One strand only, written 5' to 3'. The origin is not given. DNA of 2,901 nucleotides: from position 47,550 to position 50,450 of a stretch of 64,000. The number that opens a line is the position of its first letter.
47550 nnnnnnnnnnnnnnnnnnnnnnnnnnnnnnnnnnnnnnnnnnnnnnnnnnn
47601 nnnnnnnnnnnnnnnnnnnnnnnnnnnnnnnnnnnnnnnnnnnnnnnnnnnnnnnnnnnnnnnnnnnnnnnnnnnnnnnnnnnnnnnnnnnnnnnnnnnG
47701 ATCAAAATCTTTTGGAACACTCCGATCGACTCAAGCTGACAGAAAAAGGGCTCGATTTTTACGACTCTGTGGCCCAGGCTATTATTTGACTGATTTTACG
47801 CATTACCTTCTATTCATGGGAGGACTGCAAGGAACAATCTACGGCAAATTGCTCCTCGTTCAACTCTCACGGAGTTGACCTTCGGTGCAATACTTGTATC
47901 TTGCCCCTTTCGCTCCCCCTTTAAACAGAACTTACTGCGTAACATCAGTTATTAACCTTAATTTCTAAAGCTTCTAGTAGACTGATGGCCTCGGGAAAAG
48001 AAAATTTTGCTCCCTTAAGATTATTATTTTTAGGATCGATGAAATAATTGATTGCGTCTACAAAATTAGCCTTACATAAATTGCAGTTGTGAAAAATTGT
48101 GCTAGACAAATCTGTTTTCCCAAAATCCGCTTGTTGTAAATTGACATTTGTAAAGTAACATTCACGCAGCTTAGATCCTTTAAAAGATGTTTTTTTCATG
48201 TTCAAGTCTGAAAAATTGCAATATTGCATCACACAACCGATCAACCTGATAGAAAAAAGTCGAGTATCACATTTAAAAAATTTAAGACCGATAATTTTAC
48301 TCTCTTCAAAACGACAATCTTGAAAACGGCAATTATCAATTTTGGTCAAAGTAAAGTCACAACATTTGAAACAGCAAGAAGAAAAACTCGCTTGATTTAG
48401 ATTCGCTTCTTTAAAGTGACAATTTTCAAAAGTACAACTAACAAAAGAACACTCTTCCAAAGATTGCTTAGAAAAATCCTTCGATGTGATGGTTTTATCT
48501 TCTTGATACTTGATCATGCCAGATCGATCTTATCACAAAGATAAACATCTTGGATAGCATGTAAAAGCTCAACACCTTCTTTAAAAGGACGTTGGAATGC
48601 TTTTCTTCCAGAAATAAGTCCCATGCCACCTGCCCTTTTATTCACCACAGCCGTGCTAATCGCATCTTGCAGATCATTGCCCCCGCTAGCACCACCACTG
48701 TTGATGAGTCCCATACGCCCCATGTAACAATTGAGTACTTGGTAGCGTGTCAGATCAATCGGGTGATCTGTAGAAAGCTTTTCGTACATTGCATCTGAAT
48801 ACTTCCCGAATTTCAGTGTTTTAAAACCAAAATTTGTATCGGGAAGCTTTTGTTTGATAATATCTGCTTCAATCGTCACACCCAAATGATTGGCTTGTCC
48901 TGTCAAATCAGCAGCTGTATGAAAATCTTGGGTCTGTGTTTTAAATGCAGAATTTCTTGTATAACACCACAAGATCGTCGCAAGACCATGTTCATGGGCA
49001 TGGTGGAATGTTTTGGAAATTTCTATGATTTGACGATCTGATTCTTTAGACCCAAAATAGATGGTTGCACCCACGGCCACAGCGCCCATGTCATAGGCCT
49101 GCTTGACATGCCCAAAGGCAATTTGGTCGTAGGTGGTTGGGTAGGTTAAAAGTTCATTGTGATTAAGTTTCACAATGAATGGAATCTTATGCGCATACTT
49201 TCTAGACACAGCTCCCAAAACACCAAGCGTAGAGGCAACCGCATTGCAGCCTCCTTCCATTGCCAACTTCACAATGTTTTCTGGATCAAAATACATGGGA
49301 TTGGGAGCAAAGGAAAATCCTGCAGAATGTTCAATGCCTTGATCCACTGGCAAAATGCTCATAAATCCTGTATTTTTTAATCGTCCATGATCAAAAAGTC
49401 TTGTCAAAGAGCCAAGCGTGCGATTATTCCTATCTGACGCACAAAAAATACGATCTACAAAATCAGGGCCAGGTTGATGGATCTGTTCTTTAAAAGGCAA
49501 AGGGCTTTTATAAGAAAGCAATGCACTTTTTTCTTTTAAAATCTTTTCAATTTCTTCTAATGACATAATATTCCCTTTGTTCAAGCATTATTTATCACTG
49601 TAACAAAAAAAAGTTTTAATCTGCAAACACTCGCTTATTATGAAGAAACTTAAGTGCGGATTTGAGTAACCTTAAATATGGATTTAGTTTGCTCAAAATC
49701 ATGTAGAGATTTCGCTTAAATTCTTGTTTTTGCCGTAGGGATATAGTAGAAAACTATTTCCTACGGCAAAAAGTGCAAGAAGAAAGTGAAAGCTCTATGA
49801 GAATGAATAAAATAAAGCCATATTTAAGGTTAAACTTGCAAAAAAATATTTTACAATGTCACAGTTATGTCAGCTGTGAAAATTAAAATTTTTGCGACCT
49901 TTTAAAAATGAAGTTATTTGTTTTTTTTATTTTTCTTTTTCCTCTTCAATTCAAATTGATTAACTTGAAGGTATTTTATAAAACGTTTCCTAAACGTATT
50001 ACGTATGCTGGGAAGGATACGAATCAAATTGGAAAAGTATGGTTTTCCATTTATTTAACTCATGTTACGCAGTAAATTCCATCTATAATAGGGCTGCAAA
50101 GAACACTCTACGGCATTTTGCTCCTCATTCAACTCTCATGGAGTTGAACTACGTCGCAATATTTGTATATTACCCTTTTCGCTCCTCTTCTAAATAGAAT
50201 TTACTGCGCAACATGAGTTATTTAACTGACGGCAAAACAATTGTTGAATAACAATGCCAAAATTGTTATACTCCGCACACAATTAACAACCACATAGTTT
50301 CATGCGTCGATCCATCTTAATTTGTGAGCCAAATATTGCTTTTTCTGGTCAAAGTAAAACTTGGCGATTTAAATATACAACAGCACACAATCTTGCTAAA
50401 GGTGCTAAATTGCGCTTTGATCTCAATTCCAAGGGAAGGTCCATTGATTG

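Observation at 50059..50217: Copy-specific covariation between the two arms of family-A elements (structure is being maintained)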

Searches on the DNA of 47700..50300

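Call 51: search_rna_families(source=window, start=47700, end=50300, threshold=evalue, max_evalue=10)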
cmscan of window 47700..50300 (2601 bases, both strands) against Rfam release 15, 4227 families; matches with E-value up to 10: 5.
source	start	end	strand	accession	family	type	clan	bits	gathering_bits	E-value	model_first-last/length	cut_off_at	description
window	48175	48251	+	RF00532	snoMe18S-Um1356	Gene; snRNA; snoRNA; CD-box;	CL00054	23.7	50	2.2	1-86/86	no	Small nucleolar RNA Me18S-Um1356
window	49721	49781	+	RF00838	mir-252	Gene; miRNA;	CL00135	21.5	45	0.58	1-77/77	no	mir-252 microRNA precursor family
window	49721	49781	-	RF00838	mir-252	Gene; miRNA;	CL00135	21.1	45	0.72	1-77/77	no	mir-252 microRNA precursor family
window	49721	49778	+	RF00240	RNA-OUT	Gene; antisense;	-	17.8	41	6.4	1-70/70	no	RNA-OUT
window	47951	48009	-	RF02219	ZNRD1-AS1_2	Gene; lncRNA;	-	15.8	60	1.1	1-76/76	no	ZNRD1 antisense RNA 1 conserved region 2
